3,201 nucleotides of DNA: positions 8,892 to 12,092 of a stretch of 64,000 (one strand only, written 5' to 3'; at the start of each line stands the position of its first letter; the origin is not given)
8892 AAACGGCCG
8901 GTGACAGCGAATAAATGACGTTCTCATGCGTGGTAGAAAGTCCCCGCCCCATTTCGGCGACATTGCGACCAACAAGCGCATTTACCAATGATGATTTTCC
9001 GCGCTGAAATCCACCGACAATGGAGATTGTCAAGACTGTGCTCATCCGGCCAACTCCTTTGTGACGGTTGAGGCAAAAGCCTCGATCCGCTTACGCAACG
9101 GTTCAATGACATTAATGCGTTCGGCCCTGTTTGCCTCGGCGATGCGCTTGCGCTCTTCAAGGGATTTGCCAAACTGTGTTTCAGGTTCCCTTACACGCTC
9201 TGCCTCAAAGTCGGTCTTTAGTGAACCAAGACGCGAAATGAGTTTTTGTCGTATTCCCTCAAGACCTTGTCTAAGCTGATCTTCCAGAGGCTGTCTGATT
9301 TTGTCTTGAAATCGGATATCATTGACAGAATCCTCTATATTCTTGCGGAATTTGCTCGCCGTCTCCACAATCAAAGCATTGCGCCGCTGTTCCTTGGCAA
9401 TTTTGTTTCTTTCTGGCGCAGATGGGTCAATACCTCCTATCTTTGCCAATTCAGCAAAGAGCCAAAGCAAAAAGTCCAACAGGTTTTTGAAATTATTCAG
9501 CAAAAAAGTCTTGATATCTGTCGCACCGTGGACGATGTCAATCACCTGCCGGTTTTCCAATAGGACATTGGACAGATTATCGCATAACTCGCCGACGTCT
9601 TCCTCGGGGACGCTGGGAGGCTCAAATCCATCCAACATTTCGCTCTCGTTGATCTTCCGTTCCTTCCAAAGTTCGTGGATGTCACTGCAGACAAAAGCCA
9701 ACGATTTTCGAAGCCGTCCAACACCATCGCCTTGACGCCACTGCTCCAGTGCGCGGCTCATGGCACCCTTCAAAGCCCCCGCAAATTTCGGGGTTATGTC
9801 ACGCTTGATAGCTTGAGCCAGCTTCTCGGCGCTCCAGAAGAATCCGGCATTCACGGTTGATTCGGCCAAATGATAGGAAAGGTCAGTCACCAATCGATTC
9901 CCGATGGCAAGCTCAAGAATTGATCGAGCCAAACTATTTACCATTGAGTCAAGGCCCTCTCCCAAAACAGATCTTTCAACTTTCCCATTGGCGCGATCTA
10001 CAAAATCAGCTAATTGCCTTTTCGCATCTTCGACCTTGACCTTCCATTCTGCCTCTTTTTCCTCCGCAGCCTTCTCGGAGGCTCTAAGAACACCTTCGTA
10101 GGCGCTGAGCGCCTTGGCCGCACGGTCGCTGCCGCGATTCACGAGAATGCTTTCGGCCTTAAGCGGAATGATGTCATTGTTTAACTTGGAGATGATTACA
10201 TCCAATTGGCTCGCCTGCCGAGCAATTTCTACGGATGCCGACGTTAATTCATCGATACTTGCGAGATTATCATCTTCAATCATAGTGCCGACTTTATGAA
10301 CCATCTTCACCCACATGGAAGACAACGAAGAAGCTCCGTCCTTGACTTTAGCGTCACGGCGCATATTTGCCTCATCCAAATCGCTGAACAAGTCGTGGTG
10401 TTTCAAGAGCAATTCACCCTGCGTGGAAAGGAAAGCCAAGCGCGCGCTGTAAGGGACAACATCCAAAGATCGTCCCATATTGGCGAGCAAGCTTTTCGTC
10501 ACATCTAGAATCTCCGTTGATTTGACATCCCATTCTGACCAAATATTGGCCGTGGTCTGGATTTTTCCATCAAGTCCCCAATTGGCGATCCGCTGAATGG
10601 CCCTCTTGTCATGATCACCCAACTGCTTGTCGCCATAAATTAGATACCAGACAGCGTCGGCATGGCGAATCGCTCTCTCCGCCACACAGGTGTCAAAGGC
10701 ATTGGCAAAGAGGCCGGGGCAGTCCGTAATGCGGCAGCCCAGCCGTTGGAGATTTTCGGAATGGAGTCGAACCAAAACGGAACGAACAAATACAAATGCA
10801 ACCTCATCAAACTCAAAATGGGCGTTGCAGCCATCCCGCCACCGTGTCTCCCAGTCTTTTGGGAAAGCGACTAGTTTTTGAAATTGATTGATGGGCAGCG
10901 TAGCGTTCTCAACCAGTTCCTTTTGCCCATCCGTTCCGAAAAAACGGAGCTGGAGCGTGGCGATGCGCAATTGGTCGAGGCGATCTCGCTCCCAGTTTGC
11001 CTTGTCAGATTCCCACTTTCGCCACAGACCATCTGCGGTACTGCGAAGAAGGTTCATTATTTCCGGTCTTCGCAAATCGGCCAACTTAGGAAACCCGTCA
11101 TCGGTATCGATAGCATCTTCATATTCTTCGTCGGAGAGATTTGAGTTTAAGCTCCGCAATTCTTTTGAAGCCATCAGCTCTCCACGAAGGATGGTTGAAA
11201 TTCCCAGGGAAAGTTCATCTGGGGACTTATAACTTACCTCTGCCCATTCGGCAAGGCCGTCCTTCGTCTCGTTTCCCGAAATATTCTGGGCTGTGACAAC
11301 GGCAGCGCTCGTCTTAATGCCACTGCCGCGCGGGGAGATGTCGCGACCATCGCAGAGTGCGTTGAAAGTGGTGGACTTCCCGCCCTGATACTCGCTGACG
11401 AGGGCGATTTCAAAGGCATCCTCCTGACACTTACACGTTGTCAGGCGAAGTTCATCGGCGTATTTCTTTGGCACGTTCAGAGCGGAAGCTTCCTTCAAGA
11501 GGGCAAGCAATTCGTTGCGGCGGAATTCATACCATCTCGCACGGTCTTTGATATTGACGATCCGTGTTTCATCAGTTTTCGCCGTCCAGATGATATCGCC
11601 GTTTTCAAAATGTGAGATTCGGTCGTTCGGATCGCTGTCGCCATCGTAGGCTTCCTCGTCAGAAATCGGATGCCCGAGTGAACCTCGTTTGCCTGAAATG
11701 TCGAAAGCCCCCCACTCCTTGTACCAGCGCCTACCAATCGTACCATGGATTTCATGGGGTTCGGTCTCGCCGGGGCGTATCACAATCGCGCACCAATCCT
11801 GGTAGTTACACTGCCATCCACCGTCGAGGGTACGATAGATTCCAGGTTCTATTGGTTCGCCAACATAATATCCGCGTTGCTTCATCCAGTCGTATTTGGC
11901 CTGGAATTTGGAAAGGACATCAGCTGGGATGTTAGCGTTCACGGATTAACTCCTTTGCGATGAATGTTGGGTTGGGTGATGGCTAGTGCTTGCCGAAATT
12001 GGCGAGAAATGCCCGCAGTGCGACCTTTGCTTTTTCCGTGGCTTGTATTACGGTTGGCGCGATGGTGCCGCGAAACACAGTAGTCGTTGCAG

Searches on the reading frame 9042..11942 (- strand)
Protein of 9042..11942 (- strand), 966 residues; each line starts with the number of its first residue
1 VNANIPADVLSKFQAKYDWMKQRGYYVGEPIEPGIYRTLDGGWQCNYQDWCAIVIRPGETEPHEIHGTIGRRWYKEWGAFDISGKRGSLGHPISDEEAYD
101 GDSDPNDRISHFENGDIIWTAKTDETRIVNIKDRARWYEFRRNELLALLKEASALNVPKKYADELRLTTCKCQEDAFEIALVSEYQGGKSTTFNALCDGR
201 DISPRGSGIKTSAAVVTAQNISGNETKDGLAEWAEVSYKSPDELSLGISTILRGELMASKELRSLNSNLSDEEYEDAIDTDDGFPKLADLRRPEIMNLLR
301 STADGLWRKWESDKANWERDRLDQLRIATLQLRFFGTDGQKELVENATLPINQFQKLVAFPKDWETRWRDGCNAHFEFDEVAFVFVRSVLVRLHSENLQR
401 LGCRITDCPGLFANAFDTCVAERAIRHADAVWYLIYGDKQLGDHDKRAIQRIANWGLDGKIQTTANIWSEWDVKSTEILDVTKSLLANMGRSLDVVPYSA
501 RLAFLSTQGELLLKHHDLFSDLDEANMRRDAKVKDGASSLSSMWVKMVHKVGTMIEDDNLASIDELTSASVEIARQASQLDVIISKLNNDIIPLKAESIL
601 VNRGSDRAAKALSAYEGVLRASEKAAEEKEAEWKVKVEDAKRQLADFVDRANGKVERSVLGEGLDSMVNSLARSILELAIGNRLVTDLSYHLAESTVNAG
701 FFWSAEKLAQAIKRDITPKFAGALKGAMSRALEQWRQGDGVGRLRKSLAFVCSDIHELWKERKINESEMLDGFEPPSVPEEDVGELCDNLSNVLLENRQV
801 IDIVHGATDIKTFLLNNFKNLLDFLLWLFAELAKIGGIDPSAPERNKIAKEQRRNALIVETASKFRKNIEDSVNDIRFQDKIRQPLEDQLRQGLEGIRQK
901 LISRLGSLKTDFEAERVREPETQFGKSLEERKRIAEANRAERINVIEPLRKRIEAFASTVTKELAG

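Call 6: search_protein_families(library=pfam, proteins=[window:9042-11942:-], max_evalue=0.01)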
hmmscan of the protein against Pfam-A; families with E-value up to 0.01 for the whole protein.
window:9042-11942:- (966 aa): 2 families
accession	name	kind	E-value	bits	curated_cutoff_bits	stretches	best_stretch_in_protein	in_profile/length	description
PF08310.17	LGFP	-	1.3e-06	29.1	22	1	89-138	1-46/53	LGFP repeat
PF00350.29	Dynamin_N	-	1.3e-06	28.9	27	1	179-451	1-152/168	Dynamin family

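Call 7: search_protein_families(library=padloc, proteins=[window:9042-11942:-], max_evalue=0.01)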
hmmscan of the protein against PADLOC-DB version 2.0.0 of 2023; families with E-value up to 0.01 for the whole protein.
window:9042-11942:- (966 aa): 1 family
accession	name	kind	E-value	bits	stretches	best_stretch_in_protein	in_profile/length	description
PDLC03841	LeoBC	-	1.2e-05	22.7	1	402-541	123-283/601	-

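Call 19: find_related_loci(query=A1, collection=genome_contigs, flank=10000)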
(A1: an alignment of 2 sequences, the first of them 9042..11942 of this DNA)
Query A1 (966 aa) in genome_contigs; peptide patterns used: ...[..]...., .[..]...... (x = any residue, [..] = any of these).
116 stretches matched a pattern; 2 encode a relative of the query (tblastn E <= 1e-3); 2 distinct loci.
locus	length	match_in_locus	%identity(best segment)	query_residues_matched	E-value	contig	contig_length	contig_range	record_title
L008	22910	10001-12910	56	1-966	0e+0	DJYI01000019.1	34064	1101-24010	MAG TPA_asm: Verrucomicrobia bacterium UBA6982 UBA6982_contig_16375, whole genome shotgun sequence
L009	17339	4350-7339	37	133-964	1e-155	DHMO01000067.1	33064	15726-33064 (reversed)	MAG TPA_asm: Lentisphaeria bacterium UBA4640 UBA4640_contig_61, whole genome shotgun sequence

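Call 24: search_protein_families(library=pfam, proteins=[L008:13650-14291:+, L008:14276-14767:+, L008:16680-16994:+, L008:16897-17316:+, L008:17338-18147:+, L008:18287-19888:+, L009:7705-8424:+, L009:8473-9792:+, L009:10155-10796:+, L009:10516-12102:+], max_evalue=0.001)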
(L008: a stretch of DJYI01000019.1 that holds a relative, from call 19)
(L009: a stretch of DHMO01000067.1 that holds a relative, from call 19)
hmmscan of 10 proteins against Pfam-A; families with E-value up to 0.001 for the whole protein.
L008:13650-14291:+ (213 aa): 0 families

L008:14276-14767:+ (163 aa): 0 families

L008:16680-16994:+ (104 aa): 0 families

L008:16897-17316:+ (139 aa): 0 families

L008:17338-18147:+ (269 aa): 1 family
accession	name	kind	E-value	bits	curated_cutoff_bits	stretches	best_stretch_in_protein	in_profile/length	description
PF03747.19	ADP_ribosyl_GH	-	1.7e-32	113.7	26.2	1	1-237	3-281/287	ADP-ribosylglycohydrolase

L008:18287-19888:+ (533 aa): 2 families
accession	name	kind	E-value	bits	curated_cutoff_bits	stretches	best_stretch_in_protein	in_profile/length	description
PF00128.31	Alpha-amylase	-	1.2e-19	71.4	22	1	95-406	58-349/446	Alpha amylase, catalytic domain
PF02324.22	Glyco_hydro_70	-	2.6e-09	36.2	24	1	97-154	660-717/831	Glycosyl hydrolase family 70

L009:7705-8424:+ (239 aa): 2 families
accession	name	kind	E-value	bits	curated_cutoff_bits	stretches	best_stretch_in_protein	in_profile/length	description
PF04108.17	ATG17_like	-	0.0002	21.4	43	1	32-237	117-295/355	Autophagy protein ATG17-like domain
PF25785.1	TPR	-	0.00023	21.9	27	1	57-131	2-80/110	Nucleoprotein TPR-like domain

L009:8473-9792:+ (439 aa): 1 family
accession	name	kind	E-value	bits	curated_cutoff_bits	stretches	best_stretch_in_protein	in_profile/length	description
PF04286.17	DUF445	-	6.9e-29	102.3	33.8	1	76-437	4-362/368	Protein of unknown function (DUF445)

L009:10155-10796:+ (213 aa): 0 families

L009:10516-12102:+ (528 aa): 4 families
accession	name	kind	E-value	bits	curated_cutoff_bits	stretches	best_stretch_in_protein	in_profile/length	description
PF00069.31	Pkinase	-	6.6e-21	75.3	31.7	1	12-206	2-193/263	Protein kinase domain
PF07714.23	PK_Tyr_Ser-Thr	-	7.2e-09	35.8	23.1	1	13-168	3-152/258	Protein tyrosine and serine/threonine kinase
PF13428.12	TPR_14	-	1.7e-05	25.5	23.5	0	447-478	3-34/44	Tetratricopeptide repeat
PF07719.23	TPR_2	-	2.3e-05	24.6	27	0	487-512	9-34/34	Tetratricopeptide repeat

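Call 75: search_protein_families(library=ncbifam, proteins=[window:9042-11942:-], max_evalue=0.001)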
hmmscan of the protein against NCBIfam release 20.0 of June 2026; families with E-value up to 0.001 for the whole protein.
window:9042-11942:- (966 aa): 1 family
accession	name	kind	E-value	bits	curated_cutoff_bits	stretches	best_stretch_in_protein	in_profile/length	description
NF052648.1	DynmDynABac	equivalog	6.8e-06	24.2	1600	0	145-270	582-697/1187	dynamin GTPase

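Call 83: find_related_loci(query=A1, collection=viral_contigs, flank=10000)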
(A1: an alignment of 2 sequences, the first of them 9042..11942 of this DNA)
Query A1 (966 aa) in viral_contigs; peptide patterns used: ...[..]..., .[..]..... (x = any residue, [..] = any of these).
128 stretches matched a pattern, but none encodes a relative of the query by tblastn (E <= 1e-3).
